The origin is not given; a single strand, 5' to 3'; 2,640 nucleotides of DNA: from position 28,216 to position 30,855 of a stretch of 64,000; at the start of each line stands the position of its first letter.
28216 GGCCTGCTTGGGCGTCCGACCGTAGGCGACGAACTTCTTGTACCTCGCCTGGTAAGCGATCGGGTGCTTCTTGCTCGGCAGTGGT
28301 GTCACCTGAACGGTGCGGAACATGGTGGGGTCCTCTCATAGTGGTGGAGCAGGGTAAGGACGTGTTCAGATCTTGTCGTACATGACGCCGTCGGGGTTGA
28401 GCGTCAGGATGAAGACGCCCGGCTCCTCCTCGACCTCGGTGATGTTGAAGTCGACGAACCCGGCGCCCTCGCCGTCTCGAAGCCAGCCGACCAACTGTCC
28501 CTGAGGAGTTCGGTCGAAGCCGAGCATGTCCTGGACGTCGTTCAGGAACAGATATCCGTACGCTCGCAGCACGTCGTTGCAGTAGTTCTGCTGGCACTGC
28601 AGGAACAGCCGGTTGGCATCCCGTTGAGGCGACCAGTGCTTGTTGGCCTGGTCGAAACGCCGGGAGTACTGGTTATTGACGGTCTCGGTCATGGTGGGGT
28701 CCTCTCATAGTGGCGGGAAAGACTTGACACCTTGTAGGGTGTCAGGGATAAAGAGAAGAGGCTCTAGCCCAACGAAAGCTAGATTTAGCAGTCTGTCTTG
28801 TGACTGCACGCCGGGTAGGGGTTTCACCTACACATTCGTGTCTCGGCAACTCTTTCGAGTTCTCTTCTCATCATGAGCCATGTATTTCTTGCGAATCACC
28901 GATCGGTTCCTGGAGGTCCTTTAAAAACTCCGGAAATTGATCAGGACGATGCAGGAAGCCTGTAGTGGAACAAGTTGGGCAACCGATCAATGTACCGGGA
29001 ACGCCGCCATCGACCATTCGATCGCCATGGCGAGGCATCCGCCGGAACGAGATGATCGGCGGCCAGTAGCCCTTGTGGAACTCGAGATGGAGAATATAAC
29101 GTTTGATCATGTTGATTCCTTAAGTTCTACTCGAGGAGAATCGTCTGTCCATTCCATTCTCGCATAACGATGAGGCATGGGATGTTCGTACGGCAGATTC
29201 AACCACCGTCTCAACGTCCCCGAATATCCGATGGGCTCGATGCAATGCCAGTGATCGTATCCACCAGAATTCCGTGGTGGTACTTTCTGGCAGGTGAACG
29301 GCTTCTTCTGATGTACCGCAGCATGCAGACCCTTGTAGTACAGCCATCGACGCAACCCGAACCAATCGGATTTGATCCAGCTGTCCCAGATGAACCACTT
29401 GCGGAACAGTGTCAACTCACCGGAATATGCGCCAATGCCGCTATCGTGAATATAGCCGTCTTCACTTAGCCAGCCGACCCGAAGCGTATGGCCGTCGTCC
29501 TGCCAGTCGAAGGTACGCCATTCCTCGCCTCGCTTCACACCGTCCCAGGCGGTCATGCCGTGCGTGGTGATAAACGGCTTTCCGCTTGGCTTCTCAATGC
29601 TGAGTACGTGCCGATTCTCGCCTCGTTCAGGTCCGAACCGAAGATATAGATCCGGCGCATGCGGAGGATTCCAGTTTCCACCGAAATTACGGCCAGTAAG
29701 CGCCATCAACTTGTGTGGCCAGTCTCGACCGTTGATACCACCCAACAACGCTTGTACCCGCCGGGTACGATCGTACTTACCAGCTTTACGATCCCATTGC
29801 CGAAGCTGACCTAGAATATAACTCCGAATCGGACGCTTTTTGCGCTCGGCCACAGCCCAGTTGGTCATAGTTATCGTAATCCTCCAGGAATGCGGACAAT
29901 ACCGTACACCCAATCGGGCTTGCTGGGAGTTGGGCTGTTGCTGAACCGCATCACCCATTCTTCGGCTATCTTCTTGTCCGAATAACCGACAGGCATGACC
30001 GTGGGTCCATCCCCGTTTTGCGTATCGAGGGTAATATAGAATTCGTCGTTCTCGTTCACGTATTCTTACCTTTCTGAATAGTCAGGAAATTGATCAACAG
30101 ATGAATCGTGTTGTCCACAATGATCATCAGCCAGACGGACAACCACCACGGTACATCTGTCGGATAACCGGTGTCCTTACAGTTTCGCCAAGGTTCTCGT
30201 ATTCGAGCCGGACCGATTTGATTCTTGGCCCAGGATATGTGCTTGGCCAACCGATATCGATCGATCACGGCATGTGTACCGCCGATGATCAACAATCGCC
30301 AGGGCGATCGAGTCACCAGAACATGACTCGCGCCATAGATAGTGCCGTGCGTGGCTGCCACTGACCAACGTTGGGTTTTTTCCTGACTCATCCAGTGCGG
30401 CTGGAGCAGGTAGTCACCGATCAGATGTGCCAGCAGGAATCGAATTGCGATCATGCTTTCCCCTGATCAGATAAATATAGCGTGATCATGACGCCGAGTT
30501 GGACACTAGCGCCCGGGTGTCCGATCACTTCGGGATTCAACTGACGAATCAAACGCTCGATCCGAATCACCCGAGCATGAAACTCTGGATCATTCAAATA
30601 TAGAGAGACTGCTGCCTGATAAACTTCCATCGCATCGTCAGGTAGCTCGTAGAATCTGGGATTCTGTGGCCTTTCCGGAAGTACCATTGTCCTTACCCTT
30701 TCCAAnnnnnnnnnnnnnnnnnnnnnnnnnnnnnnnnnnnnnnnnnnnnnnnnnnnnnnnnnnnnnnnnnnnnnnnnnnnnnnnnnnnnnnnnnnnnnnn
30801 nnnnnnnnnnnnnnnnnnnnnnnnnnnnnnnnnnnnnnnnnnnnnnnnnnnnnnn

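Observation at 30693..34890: Array of about 14 self-contained micro-gene cassettes, each with its own terminator, promoter-like box and leader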

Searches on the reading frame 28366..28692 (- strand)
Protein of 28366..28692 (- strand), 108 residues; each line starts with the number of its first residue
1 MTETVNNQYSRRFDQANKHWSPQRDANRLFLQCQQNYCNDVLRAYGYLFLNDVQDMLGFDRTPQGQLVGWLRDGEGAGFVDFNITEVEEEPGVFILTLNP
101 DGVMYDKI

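Call 92: search_protein_families(library=pfam, proteins=[window:28366-28692:-], max_evalue=0.01)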
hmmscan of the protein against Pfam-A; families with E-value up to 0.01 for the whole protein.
window:28366-28692:- (108 aa): 1 family
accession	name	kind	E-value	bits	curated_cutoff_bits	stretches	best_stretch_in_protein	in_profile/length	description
PF19880.4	DUF6353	-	1.6e-19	70.9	25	1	6-104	154-249/253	Family of unknown function (DUF6353)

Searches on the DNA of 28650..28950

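Call 55: search_rna_families(source=window, start=28650, end=28950, threshold=evalue, max_evalue=10, show_alignments=2)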
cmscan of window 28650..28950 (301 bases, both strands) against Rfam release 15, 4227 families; matches with E-value up to 10: 0.
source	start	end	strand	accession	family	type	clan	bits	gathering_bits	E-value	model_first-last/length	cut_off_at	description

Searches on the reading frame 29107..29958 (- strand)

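Call 10: search_protein_families(library=pfam, proteins=[window:29107-29958:-], max_evalue=0.01)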
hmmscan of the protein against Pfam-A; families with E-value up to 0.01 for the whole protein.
window:29107-29958:- (283 aa): 0 families

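Call 41: search_protein_families(library=phrogs, proteins=[window:29107-29958:-], max_evalue=0.01)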
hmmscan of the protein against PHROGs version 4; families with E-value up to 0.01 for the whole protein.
window:29107-29958:- (283 aa): 1 family
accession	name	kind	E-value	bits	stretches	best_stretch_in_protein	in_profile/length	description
phrog_21675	-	unknown function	2.3e-28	100.1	1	66-243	38-218/242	-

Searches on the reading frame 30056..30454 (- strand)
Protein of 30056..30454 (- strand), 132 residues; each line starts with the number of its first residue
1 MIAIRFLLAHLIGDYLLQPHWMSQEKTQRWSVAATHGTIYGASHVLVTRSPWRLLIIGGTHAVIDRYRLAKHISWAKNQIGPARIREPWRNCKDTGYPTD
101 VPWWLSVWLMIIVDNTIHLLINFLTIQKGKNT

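Call 10: search_protein_families(library=pfam, proteins=[window:30056-30454:-], max_evalue=0.01)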
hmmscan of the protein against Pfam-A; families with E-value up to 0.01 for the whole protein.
window:30056-30454:- (132 aa): 1 family
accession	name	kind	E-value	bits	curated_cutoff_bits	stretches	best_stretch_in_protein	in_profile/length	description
PF11750.13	DUF3307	-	8.9e-09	35.9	23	1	4-71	3-80/127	Protein of unknown function (DUF3307)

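Call 41: search_protein_families(library=phrogs, proteins=[window:30056-30454:-], max_evalue=0.01)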
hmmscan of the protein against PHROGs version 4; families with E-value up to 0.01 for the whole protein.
window:30056-30454:- (132 aa): 2 families
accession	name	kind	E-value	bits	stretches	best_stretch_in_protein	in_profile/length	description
phrog_6676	-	unknown function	3.6e-46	157.4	1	6-126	10-128/131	-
phrog_2470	-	moron, auxiliary metabolic gene and host takeover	3.2e-13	50.9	1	4-125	10-112/119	membrane protein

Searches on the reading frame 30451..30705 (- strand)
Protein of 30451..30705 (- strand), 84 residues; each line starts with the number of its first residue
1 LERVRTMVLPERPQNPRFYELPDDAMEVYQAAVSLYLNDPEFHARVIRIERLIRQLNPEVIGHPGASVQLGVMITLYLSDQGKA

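Call 10: search_protein_families(library=pfam, proteins=[window:30451-30705:-], max_evalue=0.01)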
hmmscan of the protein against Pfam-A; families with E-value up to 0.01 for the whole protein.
window:30451-30705:- (84 aa): 0 families

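Call 41: search_protein_families(library=phrogs, proteins=[window:30451-30705:-], max_evalue=0.01)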
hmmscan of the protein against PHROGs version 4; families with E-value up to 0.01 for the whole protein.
window:30451-30705:- (84 aa): 0 families
